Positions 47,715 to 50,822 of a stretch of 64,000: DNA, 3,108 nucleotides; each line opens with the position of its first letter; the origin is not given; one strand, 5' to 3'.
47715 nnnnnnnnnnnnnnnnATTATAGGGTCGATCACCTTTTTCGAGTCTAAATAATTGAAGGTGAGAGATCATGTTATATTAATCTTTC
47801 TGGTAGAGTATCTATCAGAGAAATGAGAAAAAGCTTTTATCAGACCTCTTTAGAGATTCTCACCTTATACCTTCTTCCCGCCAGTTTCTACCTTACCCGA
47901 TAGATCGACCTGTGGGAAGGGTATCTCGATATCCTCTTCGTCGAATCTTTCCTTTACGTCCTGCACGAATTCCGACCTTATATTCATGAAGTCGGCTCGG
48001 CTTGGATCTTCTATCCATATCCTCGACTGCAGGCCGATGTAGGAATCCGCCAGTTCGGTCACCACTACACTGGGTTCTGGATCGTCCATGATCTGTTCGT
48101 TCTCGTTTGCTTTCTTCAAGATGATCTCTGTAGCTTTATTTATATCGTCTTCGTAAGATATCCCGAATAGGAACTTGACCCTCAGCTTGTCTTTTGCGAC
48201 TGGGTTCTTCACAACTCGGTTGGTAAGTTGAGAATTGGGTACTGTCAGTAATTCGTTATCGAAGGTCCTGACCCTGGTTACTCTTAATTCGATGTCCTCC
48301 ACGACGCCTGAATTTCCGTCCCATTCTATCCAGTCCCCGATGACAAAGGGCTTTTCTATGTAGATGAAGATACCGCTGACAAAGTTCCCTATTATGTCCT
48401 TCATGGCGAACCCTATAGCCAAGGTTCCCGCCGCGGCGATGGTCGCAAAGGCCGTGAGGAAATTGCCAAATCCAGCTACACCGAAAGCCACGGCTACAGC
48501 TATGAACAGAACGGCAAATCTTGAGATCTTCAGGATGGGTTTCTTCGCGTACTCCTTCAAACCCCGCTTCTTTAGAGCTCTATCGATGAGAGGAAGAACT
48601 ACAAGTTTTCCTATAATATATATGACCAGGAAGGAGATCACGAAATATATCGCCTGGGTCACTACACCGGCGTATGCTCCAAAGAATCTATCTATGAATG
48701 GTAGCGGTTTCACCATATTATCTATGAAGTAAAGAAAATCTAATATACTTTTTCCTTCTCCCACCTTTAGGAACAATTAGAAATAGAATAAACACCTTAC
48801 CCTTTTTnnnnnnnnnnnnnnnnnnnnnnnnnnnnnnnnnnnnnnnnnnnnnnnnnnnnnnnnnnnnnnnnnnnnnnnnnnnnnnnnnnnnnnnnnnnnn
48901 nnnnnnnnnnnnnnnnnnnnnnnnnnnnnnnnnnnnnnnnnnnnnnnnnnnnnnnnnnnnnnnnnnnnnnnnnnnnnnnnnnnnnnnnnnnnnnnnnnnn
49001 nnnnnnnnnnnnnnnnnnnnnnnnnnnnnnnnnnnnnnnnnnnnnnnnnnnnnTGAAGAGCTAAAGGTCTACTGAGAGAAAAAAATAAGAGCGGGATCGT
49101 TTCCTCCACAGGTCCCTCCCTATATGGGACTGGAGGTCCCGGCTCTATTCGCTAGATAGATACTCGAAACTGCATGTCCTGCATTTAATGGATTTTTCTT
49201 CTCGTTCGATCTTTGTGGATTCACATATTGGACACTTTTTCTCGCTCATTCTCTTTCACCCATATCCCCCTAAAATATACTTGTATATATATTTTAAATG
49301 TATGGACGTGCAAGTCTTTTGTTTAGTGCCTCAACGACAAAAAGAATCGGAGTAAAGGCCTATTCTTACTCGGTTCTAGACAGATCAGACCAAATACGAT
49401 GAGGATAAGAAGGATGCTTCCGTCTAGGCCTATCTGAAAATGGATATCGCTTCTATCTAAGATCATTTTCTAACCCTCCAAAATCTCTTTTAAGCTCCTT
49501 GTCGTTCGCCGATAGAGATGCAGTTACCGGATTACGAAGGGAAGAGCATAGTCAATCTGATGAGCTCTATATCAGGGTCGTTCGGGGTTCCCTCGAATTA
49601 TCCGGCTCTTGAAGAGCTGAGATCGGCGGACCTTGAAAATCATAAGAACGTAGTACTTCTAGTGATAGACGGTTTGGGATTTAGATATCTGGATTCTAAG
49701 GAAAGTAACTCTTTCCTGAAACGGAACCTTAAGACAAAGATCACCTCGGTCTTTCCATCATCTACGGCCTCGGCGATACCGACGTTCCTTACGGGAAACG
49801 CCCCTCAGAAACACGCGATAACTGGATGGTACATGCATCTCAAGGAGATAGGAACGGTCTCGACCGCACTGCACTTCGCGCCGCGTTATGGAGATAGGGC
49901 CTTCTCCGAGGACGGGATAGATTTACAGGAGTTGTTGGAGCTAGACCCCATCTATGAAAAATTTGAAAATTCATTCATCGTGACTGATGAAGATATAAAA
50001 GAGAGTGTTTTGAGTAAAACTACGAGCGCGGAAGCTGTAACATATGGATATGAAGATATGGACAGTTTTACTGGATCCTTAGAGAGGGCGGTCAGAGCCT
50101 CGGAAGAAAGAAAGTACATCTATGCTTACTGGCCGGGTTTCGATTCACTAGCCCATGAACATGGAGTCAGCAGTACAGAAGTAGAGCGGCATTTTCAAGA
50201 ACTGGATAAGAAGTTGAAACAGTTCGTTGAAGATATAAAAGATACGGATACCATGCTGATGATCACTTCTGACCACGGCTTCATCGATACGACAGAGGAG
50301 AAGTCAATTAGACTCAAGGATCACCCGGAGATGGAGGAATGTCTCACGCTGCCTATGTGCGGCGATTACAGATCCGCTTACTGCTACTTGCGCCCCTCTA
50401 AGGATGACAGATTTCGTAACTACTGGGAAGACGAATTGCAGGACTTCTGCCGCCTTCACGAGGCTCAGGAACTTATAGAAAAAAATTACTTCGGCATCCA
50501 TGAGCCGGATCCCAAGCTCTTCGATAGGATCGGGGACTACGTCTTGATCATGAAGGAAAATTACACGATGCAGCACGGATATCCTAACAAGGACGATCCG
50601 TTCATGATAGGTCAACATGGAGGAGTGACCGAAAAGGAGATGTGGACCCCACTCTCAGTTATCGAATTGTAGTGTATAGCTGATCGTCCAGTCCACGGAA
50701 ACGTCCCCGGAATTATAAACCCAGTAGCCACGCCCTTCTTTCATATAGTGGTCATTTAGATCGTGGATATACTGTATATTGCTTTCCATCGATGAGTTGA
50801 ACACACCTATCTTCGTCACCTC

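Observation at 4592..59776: Shared C-terminal anchor signature, [S/H/D]YWW[LF] plus TM helix plus long acidic tail, on unrelated surface proteins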

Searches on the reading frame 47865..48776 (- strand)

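Call 14: search_protein_families(library=ncbifam, proteins=[window:47865-48776:-], max_evalue=1)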
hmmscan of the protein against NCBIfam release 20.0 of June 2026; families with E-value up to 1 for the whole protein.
window:47865-48776:- (303 aa): 7 families
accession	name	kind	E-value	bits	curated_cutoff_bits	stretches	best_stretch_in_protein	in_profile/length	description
NF047602.1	MscsSHelicob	equivalog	9.3e-37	126.9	400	1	85-293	46-257/260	small-conductance mechanosensitive channel MscS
NF008438.0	PRK11281.1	equivalog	1.6e-34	118.9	991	1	89-297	886-1091/1113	mechanosensitive channel MscK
NF007662.0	PRK10334.1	subfamily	2.1e-28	99.4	321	1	46-293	34-276/286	small-conductance mechanosensitive channel MscS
NF047601.1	MscSThanab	equivalog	1.5e-27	96.8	500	1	41-292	19-274/280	small-conductance mechanosensitive channel MscS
NF008180.0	PRK10929.1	equivalog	1.3e-23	82.9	809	1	73-292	867-1083/1109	miniconductance mechanosensitive channel MscM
NF008542.0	PRK11465.1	equivalog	6.9e-05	21.3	596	1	88-226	518-652/741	mechanosensitive channel protein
NF003243.0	PRK04201.1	equivalog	0.015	14.6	252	1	17-128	53-164/266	zinc transporter ZupT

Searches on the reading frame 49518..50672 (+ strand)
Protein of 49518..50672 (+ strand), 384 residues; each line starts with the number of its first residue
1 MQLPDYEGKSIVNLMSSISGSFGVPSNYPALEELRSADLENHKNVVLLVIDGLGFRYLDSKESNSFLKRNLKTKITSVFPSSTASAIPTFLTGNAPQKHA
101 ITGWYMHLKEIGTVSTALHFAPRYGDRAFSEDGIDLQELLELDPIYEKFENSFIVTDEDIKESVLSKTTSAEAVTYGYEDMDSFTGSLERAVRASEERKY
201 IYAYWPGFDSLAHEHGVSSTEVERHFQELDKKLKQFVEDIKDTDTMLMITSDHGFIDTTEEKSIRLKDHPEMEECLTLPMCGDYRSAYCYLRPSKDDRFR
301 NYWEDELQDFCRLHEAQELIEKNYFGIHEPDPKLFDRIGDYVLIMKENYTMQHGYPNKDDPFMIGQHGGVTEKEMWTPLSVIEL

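Call 12: search_protein_families(library=pfam, proteins=[window:49518-50672:+])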
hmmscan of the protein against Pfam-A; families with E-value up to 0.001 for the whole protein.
window:49518-50672:+ (384 aa): 4 families
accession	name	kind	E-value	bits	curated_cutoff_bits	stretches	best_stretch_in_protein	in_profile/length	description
PF01663.27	Phosphodiest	-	1.8e-30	107.2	23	1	45-368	1-340/342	Type I phosphodiesterase / nucleotide pyrophosphatase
PF01676.23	Metalloenzyme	-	3e-09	37.2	24.3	1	158-254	105-201/252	Metalloenzyme superfamily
PF08665.17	PglZ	-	8.8e-06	26.2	25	1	165-257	84-174/179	PglZ domain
PF00884.28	Sulfatase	-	0.00085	19.2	25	0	224-255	208-243/301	Sulfatase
